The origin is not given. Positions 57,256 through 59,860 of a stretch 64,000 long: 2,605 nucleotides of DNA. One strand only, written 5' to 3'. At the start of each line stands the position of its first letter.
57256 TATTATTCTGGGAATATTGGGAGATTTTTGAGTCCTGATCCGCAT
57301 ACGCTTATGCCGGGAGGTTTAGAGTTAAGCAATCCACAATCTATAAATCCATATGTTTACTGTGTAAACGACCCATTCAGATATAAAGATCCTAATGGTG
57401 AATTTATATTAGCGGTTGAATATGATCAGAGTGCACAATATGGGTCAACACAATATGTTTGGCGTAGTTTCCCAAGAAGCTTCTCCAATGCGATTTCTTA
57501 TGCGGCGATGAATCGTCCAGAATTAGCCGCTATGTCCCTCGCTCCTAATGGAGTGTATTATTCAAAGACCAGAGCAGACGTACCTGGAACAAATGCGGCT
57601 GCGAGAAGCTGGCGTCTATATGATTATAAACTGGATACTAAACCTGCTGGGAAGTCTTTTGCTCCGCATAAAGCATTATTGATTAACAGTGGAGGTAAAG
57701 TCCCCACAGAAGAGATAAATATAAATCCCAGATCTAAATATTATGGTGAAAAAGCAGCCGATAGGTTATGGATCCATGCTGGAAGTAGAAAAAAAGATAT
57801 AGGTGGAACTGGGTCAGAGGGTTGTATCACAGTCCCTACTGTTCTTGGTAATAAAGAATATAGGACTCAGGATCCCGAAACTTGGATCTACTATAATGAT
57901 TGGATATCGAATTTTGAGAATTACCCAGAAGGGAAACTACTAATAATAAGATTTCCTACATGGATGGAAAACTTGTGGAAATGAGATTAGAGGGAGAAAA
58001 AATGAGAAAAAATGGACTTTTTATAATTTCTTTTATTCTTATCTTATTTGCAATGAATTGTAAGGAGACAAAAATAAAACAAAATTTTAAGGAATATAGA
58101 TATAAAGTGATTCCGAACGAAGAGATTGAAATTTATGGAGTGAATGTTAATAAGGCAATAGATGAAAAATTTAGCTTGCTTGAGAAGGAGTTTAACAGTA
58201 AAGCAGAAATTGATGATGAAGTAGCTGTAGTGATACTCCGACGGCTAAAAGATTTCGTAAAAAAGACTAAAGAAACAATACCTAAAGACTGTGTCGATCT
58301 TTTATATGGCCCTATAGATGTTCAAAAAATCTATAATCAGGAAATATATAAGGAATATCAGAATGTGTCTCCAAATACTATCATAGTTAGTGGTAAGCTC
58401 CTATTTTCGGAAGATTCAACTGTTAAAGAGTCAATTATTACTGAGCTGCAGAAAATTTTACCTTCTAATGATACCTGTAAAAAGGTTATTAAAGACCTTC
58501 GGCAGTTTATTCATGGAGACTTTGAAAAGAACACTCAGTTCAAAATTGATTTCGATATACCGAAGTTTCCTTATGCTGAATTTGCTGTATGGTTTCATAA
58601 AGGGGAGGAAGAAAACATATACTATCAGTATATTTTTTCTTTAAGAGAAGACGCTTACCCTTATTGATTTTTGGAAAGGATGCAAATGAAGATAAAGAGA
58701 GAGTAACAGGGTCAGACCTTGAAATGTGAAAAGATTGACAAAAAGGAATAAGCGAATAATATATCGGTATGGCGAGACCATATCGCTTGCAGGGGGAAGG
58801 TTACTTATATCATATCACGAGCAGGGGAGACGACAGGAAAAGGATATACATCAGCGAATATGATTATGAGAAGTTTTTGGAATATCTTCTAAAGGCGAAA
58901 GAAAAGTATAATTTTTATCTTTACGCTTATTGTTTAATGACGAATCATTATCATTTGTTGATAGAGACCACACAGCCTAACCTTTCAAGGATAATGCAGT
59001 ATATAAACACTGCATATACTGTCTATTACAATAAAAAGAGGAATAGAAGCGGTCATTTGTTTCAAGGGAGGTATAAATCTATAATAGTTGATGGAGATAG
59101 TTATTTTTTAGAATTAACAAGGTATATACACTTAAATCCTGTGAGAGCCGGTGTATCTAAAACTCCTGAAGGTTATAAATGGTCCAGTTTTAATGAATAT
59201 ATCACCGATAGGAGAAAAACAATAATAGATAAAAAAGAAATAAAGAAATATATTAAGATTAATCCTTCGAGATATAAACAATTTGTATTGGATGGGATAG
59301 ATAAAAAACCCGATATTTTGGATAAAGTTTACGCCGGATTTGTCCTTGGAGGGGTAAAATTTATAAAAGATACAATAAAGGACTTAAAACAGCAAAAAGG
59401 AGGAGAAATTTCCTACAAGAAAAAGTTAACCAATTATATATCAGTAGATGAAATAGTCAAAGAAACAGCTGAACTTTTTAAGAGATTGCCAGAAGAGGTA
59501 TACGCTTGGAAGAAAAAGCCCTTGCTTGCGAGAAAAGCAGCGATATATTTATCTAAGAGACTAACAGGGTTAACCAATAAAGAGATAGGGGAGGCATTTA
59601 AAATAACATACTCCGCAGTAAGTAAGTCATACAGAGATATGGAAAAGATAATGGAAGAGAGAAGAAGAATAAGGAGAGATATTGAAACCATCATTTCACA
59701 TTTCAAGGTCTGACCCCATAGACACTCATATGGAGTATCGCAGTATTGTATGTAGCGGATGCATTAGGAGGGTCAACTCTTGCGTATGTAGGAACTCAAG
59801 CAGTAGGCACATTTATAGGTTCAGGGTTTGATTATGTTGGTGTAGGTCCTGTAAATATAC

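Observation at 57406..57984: RHS C-terminal toxin domain with an L,D-transpeptidase (YkuD)-like His...Cys core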

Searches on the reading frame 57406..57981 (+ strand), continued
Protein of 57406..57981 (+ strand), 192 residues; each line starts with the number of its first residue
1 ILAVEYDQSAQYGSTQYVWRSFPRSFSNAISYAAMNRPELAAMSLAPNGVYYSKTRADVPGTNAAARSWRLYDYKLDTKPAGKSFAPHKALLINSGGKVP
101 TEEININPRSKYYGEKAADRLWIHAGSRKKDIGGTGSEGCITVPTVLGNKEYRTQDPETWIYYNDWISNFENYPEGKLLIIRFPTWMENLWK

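Call 68: find_encoding_contigs(protein=P0016, flank=4000)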
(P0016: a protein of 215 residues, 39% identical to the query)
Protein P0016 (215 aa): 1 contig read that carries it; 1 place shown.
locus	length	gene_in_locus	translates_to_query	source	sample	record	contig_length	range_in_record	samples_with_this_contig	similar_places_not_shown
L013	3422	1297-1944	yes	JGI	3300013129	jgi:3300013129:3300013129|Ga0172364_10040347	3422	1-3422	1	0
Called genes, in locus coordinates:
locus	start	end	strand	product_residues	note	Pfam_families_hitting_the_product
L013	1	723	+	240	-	?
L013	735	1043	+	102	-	-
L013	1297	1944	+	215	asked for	-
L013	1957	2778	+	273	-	-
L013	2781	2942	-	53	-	-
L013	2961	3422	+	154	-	?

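Call 69: find_encoding_contigs(protein=P0018, flank=4000)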
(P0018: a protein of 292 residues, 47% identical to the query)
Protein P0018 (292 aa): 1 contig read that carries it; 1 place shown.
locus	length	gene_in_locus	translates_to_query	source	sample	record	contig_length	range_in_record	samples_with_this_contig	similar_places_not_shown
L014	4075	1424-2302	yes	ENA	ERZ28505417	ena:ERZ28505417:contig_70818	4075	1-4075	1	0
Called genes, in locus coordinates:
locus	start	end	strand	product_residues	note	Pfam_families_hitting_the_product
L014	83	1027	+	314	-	-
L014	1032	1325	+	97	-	-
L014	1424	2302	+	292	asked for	-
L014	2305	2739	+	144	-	-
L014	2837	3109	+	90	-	-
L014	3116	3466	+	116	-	-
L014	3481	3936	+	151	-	-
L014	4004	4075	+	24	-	?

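Call 70: find_encoding_contigs(protein=P0019, flank=4000)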
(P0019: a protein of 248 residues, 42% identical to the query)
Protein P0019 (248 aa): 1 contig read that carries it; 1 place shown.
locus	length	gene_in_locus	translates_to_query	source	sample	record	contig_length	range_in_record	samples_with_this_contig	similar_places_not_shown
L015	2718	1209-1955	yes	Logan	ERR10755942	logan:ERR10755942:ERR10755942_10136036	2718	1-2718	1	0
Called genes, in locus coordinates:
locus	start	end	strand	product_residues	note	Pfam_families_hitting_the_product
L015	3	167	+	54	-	?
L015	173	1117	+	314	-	PF02899:Phage_int_SAM_1 (weak), PF00589:Phage_integrase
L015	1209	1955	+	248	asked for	-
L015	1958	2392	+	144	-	-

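Call 71: find_encoding_contigs(protein=P0020, flank=4000)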
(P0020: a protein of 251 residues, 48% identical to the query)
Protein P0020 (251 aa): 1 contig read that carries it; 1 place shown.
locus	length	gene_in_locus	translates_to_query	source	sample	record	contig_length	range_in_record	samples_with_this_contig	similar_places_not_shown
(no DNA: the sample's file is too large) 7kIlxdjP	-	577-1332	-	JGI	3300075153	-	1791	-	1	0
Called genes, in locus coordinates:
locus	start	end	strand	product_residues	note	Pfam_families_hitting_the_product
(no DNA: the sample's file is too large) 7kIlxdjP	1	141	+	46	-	?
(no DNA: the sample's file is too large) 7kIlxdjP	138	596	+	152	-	-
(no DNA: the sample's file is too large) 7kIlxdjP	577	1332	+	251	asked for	-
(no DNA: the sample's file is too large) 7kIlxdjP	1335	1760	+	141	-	-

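Call 82: search_dna_similar(query=P0009, collection=phages, mode=protein, max_evalue=1, max_rows=15)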
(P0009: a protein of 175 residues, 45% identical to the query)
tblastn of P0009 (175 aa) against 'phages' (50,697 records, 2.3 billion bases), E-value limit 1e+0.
No match.

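Call 84: search_protein_families(library=phrogs, proteins=[window:57406-57981:+, P0009, P0022, P0024, P0012, P0016, P0004, P0007], max_evalue=1)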
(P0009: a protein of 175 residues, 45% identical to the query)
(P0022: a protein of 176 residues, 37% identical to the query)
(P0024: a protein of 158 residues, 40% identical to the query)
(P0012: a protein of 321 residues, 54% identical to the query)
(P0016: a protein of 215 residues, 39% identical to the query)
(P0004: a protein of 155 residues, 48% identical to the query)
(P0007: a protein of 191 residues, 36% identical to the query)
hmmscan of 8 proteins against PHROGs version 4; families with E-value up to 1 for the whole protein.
window:57406-57981:+ (192 aa): 0 families

P0009 (175 aa): 0 families

P0022 (176 aa): 0 families

P0024 (158 aa): 0 families

P0012 (321 aa): 1 family
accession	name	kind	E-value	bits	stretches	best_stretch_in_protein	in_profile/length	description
phrog_10385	-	unknown function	2.3e-13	49.2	1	20-134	1981-2101/2333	-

P0016 (215 aa): 0 families

P0004 (155 aa): 2 families
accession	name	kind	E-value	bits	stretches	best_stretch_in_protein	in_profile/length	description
phrog_3000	-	unknown function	0.063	13.9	1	5-90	85-167/209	-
phrog_35800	-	unknown function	0.1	13.6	1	36-89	7-57/93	-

P0007 (191 aa): 0 families

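Call 89: search_solved_structures(query=A5, max_evalue=10, show_alignments=3)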
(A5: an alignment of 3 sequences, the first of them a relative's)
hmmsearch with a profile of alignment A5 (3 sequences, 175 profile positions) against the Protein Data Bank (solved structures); distinct sequences matched with E-value up to 10: 20.
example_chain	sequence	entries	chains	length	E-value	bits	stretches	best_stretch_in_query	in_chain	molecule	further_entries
7a11_A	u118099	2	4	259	0.31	13.8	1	74-161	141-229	L,D-transpeptidase 2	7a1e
7a1c_A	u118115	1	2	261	0.32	13.8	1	74-161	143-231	L,D-transpeptidase 2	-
4huc_A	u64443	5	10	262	0.32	13.7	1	74-161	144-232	PROBABLE CONSERVED LIPOPROTEIN LPPS | L,D-transpeptidase 2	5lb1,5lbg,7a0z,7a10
3vyo_A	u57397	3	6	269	0.34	13.7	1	74-161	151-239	Probable conserved lipoprotein LPPS | L,D-transpeptidase 2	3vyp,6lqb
6iyv_B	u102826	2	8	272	0.35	13.6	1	74-161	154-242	L,D-transpeptidase 2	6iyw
3tur_A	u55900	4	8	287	0.39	13.5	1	74-161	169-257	Mycobacteria Tuberculosis LD-transpeptidase type 2 | LD-transpeptidase type 2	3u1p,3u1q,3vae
4gsq_A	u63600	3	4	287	0.39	13.5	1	74-161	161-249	Probable conserved lipoprotein LPPS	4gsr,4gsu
8j65_A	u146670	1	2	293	0.4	13.4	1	74-161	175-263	L,D-transpeptidase 2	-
4qtf_A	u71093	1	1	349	0.54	13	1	74-161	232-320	L,d-transpeptidase LdtB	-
5dvp_A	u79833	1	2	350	0.54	13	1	74-161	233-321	L,D-transpeptidase 2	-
4qr7_A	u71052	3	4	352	0.55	13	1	74-161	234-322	L,d-transpeptidase LdtB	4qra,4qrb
5d7h_A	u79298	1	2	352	0.55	13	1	74-161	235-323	L,D-transpeptidase 2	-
6boi_A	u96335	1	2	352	0.55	13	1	74-161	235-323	Putative conserved lipoprotein LppS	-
5dc2_A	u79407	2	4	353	0.55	13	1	74-161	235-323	L,D-transpeptidase 2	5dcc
6rlg_A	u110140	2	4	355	0.56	13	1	74-161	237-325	L,D-transpeptidase 2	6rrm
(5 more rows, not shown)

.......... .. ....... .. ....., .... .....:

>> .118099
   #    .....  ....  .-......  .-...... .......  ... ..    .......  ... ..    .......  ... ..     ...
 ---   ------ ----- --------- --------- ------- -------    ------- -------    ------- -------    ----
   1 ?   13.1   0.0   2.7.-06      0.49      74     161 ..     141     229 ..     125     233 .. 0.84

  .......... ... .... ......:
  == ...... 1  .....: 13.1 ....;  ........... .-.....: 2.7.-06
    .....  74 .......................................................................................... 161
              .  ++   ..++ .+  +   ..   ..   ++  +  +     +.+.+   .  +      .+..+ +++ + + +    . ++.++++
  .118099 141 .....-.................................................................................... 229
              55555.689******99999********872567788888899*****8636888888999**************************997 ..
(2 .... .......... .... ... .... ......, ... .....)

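Call 91: find_encoding_contigs(protein=P0003, flank=4000, max_places=3)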
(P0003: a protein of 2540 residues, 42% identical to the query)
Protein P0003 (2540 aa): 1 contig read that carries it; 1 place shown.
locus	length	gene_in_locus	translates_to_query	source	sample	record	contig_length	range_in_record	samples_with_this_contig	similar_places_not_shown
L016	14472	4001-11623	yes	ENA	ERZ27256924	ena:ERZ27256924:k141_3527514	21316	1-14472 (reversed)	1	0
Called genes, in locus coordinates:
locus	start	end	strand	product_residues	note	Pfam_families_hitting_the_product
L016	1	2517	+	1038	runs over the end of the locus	-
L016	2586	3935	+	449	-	PF07484:Collar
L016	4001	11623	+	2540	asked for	PF03534:SpvB, PF13517:FG-GAP_3 (weak), PF12256:TcdB_toxin_midN, PF13517:FG-GAP_3 (weak), PF25023:TEN_YD-shell (faint)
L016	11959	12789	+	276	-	-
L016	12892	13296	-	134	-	-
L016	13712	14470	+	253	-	?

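Call 92: find_encoding_contigs(protein=P0002, flank=4000, max_places=3)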
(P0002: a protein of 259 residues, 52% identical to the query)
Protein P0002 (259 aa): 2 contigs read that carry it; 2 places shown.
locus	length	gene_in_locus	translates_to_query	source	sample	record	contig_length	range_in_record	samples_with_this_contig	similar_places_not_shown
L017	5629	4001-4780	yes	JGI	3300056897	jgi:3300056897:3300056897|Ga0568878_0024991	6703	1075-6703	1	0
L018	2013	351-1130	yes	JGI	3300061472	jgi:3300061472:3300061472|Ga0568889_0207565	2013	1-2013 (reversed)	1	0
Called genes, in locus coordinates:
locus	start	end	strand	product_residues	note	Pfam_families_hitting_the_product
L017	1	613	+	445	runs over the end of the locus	PF00772:DnaB, PF03796:DnaB_C, PF13481:AAA_25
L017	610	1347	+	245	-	PF00005:ABC_tran, PF13304:AAA_21 (faint)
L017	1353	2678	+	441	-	PF18073:Zn_ribbon_LapB, PF13481:AAA_25, PF03796:DnaB_C (faint), PF06745:ATPase, PF23442:DUF7125 (weak), PF00004:AAA, PF05362:Lon_C (weak), PF13541:ChlI, +1 more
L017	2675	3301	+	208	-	-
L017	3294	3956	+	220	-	PF01128:IspD, PF12804:NTP_transf_3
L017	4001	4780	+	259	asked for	-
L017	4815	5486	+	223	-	-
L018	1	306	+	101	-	?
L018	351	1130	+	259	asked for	-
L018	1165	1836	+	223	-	-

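Call 93: find_encoding_contigs(protein=P0015, flank=4000, max_places=3)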
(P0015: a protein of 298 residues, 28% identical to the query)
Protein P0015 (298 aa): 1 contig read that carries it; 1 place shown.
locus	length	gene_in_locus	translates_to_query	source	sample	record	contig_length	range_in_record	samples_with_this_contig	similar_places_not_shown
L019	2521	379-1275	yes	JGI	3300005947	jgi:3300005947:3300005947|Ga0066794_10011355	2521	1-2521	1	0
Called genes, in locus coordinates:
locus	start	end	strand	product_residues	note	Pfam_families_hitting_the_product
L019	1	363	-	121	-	?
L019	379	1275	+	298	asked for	-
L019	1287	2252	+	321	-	PF25302:NADase_transloc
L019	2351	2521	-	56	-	?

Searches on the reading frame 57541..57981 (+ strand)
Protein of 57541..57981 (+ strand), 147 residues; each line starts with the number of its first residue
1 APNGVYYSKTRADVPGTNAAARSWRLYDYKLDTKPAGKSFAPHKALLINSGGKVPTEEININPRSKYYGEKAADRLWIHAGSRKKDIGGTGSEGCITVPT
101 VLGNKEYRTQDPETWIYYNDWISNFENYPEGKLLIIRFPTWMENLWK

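Call 58: find_related_loci(query=window:57541-57981:+, collection=genome_contigs, flank=8000)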
Query window:57541-57981:+ (147 aa) in genome_contigs; peptide patterns used: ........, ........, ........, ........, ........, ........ (x = any residue, [..] = any of these).
88 stretches matched a pattern, but none encodes a relative of the query by tblastn (E <= 1e-3).

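Call 83: search_dna_similar(query=window:57541-57981:+, collection=plasmids, mode=protein, max_evalue=1, max_rows=15)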
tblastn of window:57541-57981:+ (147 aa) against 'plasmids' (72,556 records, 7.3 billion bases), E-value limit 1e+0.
Records with a match: 1; places in all: 1; records where one place covers at least 80% of the query: 0.
Best place of each record, by identity: <60% 1.
By first word of the organism name: Sinorhizobium 1.
By predicted mobility (MOB-suite, as given by PLSDB): conjugative 1.
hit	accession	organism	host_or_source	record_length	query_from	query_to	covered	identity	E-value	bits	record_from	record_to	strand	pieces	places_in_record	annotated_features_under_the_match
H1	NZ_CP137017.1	Sinorhizobium fredii GR64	Phaseolus vulgaris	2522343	33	94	42%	31.7%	4e-1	37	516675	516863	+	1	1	record has no annotation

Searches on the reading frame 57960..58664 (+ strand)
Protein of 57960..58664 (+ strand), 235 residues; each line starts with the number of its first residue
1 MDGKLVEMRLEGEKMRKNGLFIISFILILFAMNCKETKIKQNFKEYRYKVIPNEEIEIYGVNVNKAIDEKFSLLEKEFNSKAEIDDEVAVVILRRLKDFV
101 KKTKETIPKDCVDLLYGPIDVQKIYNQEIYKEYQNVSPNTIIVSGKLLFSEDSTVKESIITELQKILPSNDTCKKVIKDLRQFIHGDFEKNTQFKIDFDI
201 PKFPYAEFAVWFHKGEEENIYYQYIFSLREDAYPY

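Call 6: search_protein_families(library=pfam, proteins=[window:57960-58664:+], max_evalue=1)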
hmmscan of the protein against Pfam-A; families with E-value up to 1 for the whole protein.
window:57960-58664:+ (235 aa): 1 family
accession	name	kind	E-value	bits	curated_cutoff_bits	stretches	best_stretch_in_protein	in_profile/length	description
PF21542.2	TetR_C_42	-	0.064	14.1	27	1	58-103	37-83/101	Tetracyclin repressor-like, C-terminal domain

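Call 11: search_protein_families(library=ncbifam, proteins=[window:57960-58664:+], max_evalue=1)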
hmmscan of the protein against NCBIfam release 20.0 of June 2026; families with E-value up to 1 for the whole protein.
window:57960-58664:+ (235 aa): 0 families

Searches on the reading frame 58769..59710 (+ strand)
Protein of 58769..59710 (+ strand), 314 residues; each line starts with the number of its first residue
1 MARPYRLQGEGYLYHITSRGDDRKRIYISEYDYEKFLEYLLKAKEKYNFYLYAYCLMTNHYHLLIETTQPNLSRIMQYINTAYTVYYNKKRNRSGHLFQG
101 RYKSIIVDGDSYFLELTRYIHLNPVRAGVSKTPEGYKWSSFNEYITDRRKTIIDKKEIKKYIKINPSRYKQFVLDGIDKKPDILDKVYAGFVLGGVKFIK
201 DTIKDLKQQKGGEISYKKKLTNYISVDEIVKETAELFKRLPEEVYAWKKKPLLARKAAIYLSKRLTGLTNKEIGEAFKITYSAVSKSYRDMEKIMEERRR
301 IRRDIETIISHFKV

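Call 6: search_protein_families(library=pfam, proteins=[window:58769-59710:+], max_evalue=1)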
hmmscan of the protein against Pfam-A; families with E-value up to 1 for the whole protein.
window:58769-59710:+ (314 aa): 6 families
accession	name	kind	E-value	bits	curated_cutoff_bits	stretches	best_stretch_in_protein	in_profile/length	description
PF01797.21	Y1_Tnp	-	3.5e-14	53.4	23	1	13-121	6-119/121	Transposase IS200 like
PF08299.17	Bac_DnaA_C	-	2.3e-07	31.2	31.5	1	226-289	1-67/69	Bacterial dnaA protein helix-turn-helix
PF13384.12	HTH_23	-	0.0071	16.6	24.6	1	254-287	6-37/50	Homeodomain-like domain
PF08281.18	Sigma70_r4_2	-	0.069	13.2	25.7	1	254-285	13-44/54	Sigma-70, region 4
PF07638.17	Sigma70_ECF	-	0.098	13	21.1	1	207-289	96-173/185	ECF sigma factor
PF16523.10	betaPIX_CC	-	0.099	13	26.8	0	285-310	45-70/85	betaPIX coiled coil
